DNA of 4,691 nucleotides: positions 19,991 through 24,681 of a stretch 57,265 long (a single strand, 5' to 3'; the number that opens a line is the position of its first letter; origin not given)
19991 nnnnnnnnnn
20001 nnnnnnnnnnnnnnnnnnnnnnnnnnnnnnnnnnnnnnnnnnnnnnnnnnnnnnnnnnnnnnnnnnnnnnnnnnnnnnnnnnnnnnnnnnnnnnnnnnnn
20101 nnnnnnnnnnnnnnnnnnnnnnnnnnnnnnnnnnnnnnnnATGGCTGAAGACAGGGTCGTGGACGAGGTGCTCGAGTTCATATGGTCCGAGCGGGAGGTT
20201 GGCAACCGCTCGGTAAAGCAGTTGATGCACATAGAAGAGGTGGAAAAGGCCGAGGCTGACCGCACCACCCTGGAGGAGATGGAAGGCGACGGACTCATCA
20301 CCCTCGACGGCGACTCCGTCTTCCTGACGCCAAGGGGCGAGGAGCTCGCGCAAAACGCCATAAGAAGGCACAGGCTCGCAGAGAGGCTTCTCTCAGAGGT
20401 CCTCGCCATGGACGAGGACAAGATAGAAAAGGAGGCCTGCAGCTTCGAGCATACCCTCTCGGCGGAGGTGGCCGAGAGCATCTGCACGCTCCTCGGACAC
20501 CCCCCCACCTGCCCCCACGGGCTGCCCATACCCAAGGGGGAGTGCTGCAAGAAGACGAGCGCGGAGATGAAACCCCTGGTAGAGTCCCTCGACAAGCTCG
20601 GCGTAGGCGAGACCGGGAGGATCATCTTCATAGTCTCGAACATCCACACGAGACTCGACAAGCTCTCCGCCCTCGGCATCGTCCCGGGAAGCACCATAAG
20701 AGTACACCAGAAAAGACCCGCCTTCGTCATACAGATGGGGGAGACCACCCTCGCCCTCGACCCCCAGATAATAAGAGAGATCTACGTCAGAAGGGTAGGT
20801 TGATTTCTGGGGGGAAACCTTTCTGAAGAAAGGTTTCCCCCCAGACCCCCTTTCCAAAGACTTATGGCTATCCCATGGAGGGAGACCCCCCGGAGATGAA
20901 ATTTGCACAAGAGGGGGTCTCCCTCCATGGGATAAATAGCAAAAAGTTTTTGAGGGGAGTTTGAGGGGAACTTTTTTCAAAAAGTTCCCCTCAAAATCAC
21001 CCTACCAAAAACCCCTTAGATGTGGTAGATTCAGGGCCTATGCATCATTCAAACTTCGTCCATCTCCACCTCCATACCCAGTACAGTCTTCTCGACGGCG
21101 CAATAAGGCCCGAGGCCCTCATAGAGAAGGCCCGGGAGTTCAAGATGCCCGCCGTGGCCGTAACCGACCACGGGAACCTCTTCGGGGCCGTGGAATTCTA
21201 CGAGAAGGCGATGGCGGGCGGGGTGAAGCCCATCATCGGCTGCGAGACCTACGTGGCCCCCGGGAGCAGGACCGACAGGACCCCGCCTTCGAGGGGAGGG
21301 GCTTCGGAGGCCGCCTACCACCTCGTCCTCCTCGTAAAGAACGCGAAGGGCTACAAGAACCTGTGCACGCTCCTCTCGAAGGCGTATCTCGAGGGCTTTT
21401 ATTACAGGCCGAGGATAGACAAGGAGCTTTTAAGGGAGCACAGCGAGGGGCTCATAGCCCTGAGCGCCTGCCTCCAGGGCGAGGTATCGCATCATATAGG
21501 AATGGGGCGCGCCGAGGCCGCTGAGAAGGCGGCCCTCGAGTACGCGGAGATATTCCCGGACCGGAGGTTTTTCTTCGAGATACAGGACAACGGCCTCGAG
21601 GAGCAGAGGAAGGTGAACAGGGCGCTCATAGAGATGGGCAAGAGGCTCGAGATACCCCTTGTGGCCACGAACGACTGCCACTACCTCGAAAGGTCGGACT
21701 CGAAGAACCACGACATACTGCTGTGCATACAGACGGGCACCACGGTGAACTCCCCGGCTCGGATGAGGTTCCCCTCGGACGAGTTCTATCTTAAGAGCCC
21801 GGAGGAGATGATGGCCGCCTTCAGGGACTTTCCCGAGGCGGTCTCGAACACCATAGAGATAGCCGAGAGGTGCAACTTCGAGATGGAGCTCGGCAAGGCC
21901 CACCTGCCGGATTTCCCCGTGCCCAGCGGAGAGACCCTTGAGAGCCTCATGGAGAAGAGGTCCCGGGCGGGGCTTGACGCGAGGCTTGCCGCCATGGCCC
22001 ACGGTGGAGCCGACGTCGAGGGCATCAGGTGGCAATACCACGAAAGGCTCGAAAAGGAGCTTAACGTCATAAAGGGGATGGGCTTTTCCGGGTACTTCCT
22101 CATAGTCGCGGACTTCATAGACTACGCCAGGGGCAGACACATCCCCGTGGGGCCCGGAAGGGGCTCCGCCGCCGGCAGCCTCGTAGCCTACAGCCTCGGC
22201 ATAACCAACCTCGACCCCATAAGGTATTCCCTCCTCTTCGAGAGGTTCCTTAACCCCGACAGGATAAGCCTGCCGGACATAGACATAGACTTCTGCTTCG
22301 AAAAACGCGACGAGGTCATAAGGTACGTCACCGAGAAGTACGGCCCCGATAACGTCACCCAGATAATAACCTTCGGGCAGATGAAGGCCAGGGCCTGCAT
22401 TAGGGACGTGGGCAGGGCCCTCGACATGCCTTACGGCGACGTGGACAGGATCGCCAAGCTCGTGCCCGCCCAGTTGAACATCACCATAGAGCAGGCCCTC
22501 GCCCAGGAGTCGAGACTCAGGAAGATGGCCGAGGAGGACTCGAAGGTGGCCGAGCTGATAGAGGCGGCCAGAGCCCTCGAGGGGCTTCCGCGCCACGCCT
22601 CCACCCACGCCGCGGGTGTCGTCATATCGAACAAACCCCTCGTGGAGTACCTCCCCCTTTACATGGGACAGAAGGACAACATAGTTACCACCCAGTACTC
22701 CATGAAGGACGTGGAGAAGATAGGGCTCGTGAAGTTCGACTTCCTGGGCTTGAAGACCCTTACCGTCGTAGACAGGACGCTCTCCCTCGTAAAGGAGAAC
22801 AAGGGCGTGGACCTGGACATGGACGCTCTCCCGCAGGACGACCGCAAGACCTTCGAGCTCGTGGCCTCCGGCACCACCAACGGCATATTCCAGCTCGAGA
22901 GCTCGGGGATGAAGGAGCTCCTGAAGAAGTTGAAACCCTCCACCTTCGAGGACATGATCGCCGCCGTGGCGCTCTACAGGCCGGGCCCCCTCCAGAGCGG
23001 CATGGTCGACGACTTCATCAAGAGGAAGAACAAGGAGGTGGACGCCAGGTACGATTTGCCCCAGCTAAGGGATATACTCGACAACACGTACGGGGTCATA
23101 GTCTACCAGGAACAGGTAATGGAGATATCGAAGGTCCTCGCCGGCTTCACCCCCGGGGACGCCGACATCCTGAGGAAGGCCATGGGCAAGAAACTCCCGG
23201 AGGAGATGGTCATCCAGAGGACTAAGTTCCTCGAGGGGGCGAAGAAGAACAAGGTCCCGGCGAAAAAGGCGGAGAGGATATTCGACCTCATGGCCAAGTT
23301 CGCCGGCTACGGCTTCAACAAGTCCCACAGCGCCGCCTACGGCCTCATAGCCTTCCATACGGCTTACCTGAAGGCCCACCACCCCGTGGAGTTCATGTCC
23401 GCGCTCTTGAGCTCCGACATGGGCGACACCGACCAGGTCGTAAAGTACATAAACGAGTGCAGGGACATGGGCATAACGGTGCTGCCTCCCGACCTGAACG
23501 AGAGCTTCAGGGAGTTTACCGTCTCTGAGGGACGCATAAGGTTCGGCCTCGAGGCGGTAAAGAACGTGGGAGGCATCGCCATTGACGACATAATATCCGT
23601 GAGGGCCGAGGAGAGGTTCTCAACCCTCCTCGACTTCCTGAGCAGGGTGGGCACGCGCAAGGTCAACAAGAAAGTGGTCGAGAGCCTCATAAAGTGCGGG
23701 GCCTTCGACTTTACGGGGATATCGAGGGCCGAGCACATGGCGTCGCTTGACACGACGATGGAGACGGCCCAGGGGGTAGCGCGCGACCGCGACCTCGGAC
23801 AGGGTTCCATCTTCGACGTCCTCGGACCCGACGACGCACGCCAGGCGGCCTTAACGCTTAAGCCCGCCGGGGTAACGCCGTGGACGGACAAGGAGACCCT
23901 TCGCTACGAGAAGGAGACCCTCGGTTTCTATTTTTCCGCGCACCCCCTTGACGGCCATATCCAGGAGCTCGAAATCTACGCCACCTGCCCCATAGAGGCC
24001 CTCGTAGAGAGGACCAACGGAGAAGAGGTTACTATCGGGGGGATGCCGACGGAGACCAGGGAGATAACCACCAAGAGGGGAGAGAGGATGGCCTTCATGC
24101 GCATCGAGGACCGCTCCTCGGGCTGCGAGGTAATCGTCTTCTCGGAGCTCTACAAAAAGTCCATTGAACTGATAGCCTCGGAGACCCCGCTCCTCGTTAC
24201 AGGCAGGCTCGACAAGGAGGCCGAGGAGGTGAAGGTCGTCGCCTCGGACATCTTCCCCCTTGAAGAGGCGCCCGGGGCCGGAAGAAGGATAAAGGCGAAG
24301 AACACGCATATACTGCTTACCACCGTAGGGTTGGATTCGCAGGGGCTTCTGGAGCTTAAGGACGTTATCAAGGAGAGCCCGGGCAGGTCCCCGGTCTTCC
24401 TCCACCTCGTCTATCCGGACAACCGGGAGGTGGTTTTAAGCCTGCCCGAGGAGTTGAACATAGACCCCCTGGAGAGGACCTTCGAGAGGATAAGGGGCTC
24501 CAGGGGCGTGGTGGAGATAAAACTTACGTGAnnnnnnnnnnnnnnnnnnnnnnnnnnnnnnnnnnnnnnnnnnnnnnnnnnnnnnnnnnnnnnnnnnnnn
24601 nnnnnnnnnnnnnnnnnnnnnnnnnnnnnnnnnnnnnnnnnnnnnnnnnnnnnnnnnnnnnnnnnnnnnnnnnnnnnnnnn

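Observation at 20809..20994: Nested-palindrome (ERIC/MITE-like) element family whose central loop is flipped between copies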

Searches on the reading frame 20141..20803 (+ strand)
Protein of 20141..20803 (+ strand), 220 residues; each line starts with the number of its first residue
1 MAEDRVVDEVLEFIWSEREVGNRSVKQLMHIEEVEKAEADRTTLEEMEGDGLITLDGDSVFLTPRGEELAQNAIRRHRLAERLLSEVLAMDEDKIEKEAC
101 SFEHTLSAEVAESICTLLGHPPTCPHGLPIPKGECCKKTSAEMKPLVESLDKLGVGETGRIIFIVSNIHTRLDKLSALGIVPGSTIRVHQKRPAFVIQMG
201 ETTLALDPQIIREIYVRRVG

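Call 14: find_encoding_contigs(protein=window:20141-20803:+, flank=3000, max_places=10)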
Protein window:20141-20803:+ (220 aa): 13 contigs read that carry it; 10 places shown.
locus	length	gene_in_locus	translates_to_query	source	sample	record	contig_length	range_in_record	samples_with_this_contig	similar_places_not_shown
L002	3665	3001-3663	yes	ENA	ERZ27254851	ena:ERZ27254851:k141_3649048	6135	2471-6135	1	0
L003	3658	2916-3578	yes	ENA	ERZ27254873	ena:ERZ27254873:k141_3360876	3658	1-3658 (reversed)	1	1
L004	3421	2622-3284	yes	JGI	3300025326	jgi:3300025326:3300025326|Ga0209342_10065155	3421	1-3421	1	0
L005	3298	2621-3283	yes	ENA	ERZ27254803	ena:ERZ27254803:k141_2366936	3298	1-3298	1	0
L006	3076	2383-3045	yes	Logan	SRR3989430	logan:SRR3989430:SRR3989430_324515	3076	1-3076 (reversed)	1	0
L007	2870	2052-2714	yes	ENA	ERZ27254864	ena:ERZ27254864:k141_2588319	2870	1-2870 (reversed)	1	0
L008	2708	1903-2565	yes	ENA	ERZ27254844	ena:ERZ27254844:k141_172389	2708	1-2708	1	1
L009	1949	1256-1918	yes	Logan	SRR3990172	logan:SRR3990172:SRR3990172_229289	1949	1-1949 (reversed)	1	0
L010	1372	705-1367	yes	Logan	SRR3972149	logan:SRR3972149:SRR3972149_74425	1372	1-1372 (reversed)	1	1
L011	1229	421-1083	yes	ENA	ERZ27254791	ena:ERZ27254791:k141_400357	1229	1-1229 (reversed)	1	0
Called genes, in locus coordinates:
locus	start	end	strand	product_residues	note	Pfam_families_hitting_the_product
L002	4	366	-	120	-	-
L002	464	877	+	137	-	PF01475:FUR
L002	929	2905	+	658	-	PF01926:MMR_HSR1, PF02421:FeoB_N, PF17910:FeoB_Cyto, PF07670:Gate, PF07664:FeoB_C, PF07670:Gate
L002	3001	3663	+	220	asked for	PF02742:Fe_dep_repr_C, PF04023:FeoA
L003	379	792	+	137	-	PF01475:FUR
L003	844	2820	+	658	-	PF01926:MMR_HSR1, PF02421:FeoB_N, PF17910:FeoB_Cyto, PF07670:Gate, PF07664:FeoB_C, PF07670:Gate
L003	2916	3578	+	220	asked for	PF02742:Fe_dep_repr_C, PF04023:FeoA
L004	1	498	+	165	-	?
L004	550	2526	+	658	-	PF01926:MMR_HSR1, PF02421:FeoB_N, PF17910:FeoB_Cyto, PF07670:Gate, PF07664:FeoB_C, PF07670:Gate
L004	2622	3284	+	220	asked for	PF02742:Fe_dep_repr_C, PF04023:FeoA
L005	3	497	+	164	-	?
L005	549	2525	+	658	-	PF01926:MMR_HSR1, PF02421:FeoB_N, PF17910:FeoB_Cyto, PF07670:Gate, PF07664:FeoB_C, PF07670:Gate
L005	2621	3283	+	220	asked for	PF02742:Fe_dep_repr_C, PF04023:FeoA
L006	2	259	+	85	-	?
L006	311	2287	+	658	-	PF01926:MMR_HSR1, PF02421:FeoB_N, PF17910:FeoB_Cyto, PF07670:Gate, PF07664:FeoB_C, PF07670:Gate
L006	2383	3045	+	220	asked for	PF02742:Fe_dep_repr_C, PF04023:FeoA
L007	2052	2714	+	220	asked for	PF02742:Fe_dep_repr_C, PF04023:FeoA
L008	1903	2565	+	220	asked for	PF02742:Fe_dep_repr_C, PF04023:FeoA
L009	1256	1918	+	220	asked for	PF02742:Fe_dep_repr_C, PF04023:FeoA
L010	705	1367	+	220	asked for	PF02742:Fe_dep_repr_C, PF04023:FeoA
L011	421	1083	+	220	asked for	PF02742:Fe_dep_repr_C, PF04023:FeoA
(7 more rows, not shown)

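Call 55: list_cluster_members(proteins=[window:20141-20803:+, window:10549-11493:-, window:18069-20045:+])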
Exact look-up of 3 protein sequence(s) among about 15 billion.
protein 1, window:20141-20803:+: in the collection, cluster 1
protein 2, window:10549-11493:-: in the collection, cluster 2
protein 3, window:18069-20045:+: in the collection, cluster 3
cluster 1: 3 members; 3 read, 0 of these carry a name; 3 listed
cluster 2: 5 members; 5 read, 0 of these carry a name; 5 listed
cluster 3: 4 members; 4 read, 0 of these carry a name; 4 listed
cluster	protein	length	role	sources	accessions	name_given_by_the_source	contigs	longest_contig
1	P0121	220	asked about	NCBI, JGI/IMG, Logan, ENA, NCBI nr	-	-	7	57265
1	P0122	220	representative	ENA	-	-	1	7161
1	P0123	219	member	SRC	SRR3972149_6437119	-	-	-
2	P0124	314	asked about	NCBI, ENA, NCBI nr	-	-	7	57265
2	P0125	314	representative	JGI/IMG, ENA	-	-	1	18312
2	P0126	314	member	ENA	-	-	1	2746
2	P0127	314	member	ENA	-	-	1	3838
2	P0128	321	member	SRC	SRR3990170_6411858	-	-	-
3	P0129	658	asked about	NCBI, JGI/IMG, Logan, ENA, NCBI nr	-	-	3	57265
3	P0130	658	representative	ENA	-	-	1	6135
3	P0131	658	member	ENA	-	-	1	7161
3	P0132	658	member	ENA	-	-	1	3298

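Call 56: find_encoding_contigs(protein=P0122, flank=5000, max_places=5)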
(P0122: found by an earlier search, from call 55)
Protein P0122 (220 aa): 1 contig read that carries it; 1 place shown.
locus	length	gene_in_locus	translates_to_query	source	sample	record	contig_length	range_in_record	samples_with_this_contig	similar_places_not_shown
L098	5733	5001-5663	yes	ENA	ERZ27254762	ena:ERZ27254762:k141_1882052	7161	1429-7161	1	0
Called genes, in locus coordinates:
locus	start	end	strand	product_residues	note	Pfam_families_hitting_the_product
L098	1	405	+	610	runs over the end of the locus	?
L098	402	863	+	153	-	PF05229:SCPU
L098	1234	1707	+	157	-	-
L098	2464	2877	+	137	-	PF01475:FUR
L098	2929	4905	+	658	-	PF01926:MMR_HSR1, PF02421:FeoB_N, PF17910:FeoB_Cyto, PF07670:Gate, PF07664:FeoB_C, PF07670:Gate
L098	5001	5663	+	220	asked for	PF02742:Fe_dep_repr_C, PF04023:FeoA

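Call 58: find_encoding_contigs(protein=P0125, flank=1500, max_places=6)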
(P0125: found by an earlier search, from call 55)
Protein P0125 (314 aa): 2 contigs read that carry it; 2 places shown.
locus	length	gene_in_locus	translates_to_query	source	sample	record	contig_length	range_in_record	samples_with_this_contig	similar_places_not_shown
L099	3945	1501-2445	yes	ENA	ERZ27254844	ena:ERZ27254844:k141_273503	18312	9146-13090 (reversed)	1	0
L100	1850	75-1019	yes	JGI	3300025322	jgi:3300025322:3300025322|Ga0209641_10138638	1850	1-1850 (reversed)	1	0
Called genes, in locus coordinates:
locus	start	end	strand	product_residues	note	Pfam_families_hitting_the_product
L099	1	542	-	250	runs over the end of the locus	PF00345:PapD_N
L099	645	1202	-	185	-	PF05229:SCPU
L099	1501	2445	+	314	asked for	PF07726:AAA_3, PF07728:AAA_5, PF00004:AAA (weak), PF17863:AAA_lid_2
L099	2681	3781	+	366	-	-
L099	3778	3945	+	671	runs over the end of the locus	PF11992:TgpA_N, PF01841:Transglut_core, PF13559:DUF4129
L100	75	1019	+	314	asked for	PF07726:AAA_3, PF07728:AAA_5, PF00004:AAA (weak), PF17863:AAA_lid_2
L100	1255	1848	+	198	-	?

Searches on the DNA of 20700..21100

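Call 47: search_rna_families(source=window, start=20700, end=21100, threshold=evalue, max_evalue=10)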
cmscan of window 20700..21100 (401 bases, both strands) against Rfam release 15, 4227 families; matches with E-value up to 10: 54.
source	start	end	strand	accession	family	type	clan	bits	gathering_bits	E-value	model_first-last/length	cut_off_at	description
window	20795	21005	-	RF04156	MIR2670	Gene; miRNA;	-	35.9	117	4.7e-06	1-200/200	no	MIR2670 microRNA precursor family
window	20868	20934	+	RF01011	mir-605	Gene; miRNA;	-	30.6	98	0.0004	1-82/82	no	mir-605 microRNA precursor family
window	20946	21012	+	RF03912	mir-4659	Gene; miRNA;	-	29.2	92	0.00047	1-73/73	no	mir-4659 microRNA precursor family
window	20946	21012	-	RF03912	mir-4659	Gene; miRNA;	-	29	92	0.00052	1-73/73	no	mir-4659 microRNA precursor family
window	20940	21018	-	RF00898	mir-242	Gene; miRNA;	-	27.5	54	0.0014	1-77/77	no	mir-242 microRNA precursor family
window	20861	20946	+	RF00639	mir-515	Gene; miRNA;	CL00096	27.4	68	0.0021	1-87/87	no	mir-515 microRNA precursor family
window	20806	20845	-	RF03912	mir-4659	Gene; miRNA;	-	26.8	92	0.0022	18-56/73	no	mir-4659 microRNA precursor family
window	20947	21011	+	RF03585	mir-3938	Gene; miRNA;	-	25.8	94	0.0038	1-88/88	no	mir-3938 microRNA precursor family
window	20790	20853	+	RF03558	mir-629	Gene; miRNA;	-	24.9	72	0.076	1-83/83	no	mir-629 microRNA precursor family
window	20868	20935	-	RF03265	mir-1460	Gene; miRNA;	-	24.8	74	0.062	1-91/91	no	mir-1460 microRNA precursor family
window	20948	21009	+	RF04197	mir-9457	Gene; miRNA;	-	24.1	90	0.017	1-68/68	no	mir-9457 microRNA precursor family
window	20806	20845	+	RF03861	mir-4484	Gene; miRNA;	-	23.2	90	0.078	1-89/89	no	mir-4484 microRNA precursor family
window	20806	20845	-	RF00963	mir-642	Gene; miRNA;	-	23.2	90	0.095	1-83/83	no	mir-642 microRNA precursor family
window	20790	20854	+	RF03906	mir-3199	Gene; miRNA;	-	21.7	100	0.23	1-87/87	no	mir-3199 microRNA precursor family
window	20946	21012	+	RF00744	mir-361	Gene; miRNA;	-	21.3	70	0.051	1-71/71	no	mir-361 microRNA precursor family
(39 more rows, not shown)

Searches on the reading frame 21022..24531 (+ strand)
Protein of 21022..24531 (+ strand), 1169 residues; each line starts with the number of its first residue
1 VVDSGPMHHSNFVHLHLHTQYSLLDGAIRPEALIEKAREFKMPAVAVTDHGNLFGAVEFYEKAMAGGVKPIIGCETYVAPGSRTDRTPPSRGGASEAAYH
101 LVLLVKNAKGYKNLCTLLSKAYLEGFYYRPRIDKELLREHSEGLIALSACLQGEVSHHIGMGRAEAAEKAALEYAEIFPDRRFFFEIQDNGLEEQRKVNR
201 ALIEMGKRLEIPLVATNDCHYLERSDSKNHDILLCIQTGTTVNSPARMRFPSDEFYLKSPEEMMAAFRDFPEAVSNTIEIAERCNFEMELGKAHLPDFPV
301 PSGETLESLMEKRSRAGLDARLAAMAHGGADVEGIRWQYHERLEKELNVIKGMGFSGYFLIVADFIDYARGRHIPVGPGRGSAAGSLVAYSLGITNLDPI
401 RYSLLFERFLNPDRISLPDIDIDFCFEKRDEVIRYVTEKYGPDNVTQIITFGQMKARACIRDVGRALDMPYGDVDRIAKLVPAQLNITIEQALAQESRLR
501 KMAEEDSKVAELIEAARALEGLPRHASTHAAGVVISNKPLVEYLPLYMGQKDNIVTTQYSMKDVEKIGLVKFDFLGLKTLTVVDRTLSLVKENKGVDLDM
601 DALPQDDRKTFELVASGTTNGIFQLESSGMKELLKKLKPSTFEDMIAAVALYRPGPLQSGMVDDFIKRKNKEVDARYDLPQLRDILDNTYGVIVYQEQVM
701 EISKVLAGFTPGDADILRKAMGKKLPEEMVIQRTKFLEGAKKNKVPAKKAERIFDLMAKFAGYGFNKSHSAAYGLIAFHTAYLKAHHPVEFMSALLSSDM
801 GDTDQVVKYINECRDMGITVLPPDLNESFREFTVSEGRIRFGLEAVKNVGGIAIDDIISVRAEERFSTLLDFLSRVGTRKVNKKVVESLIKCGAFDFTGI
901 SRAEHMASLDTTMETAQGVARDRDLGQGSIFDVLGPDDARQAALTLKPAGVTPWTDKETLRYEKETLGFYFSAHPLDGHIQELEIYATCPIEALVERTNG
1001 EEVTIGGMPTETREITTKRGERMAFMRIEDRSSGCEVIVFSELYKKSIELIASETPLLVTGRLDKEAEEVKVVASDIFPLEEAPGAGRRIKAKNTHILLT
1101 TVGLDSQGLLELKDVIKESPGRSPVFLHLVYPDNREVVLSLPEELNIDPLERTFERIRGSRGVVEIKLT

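Call 17: find_encoding_contigs(protein=window:21040-24531:+, flank=1500, max_places=10)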
Protein window:21040-24531:+ (1163 aa): no gene with exactly this product is on record in the collection.

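Call 19: find_encoding_contigs(protein=window:21022-24531:+, flank=1500, max_places=10)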
Protein window:21022-24531:+ (1169 aa): no gene with exactly this product is on record in the collection.

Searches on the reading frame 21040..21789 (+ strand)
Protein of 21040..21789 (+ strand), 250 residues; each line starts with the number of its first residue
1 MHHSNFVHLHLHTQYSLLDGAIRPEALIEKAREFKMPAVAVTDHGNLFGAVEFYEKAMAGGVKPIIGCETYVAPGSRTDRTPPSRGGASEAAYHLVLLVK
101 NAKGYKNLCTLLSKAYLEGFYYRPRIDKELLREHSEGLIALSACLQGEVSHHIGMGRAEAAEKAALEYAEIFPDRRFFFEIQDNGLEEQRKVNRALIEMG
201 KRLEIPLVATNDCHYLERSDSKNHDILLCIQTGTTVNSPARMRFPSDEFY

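Call 34: find_homologous_proteins(query=window:21040-21789:+, max_evalue=1e-40)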
Query window:21040-21789:+ (250 aa): 7433 proteins with E <= 1e-40 among 8000 candidates; the best 120 are listed.
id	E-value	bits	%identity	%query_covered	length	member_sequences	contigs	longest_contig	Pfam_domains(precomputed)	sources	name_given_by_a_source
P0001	5.7e-131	454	78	100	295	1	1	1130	PF02811.27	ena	-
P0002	4.6e-121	421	74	100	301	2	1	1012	PF02811.27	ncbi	ncbi:MAG: PHP domain-containing protein, partial [Deltaproteobacteria bacterium]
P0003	1.3e-120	420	76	98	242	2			PF02811.27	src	-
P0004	1.6e-110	387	79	85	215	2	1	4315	PF02811.27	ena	-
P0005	1.1e-109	384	68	100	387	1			PF02811.27,PF07733.19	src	-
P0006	6.3e-107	375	75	87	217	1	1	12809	PF02811.27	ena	-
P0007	4.5e-105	369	66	100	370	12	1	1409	PF02811.27,PF07733.19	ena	-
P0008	6.3e-103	362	62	100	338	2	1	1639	PF02811.27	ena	-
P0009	4.0e-102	359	63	100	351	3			PF02811.27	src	-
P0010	7.0e-102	358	62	100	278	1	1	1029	PF02811.27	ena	-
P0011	1.1e-101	358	62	100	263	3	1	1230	PF02811.27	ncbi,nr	ncbi:MAG: PHP domain-containing protein, partial [Thermodesulfobacteriota bacterium]|nr:PHP domain-c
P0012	8.1e-101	355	64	100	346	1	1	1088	PF02811.27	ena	-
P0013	1.3e-100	354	65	100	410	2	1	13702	PF02811.27,PF07733.19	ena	-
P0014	2.7e-100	353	62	100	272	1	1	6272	PF02811.27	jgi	jgi:DNA polymerase III subunit alpha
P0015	1.1e-99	351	73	84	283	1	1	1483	PF02811.27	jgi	-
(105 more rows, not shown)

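Call 35: find_encoding_contigs(protein=P0006, flank=4000, max_places=4)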
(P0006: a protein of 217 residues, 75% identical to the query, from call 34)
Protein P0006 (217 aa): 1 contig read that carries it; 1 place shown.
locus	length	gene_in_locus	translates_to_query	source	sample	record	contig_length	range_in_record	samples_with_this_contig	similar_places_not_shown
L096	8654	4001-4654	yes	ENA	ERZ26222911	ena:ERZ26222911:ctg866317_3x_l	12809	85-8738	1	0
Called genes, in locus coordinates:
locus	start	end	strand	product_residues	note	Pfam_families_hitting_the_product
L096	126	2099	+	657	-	PF01926:MMR_HSR1, PF02421:FeoB_N, PF17910:FeoB_Cyto, PF07670:Gate, PF07664:FeoB_C, PF07670:Gate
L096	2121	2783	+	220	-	PF02742:Fe_dep_repr_C, PF04023:FeoA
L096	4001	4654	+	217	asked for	PF02811:PHP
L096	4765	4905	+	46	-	-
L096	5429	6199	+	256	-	PF07733:DNA_pol3_alpha, PF17657:DNA_pol3_finger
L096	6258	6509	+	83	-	-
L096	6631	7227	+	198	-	PF01336:tRNA_anti-codon (faint)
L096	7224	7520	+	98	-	-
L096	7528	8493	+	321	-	PF03255:ACCA, PF01039:Carboxyl_trans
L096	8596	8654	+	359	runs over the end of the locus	PF01817:CM_2, PF00800:PDT, PF01842:ACT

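Call 36: find_encoding_contigs(protein=P0004, flank=4000, max_places=4)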
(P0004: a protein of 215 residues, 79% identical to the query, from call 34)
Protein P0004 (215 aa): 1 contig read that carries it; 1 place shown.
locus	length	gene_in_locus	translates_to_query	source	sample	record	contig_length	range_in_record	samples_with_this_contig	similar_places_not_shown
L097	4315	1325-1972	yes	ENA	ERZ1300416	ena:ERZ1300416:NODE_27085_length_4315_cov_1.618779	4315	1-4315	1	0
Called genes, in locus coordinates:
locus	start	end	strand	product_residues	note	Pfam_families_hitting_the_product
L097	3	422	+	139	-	?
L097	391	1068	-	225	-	-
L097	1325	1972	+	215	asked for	PF02811:PHP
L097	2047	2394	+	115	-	-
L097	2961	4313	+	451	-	?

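Call 60: find_encoding_contigs(protein=P0001, flank=1500, max_places=4)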
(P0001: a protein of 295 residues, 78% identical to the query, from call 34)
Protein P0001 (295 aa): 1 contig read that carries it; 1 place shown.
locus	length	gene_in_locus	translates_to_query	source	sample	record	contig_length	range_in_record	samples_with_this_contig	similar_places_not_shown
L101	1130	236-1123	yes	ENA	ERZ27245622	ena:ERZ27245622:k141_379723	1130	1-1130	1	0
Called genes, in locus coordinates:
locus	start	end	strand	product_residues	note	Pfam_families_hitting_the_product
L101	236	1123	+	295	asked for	PF02811:PHP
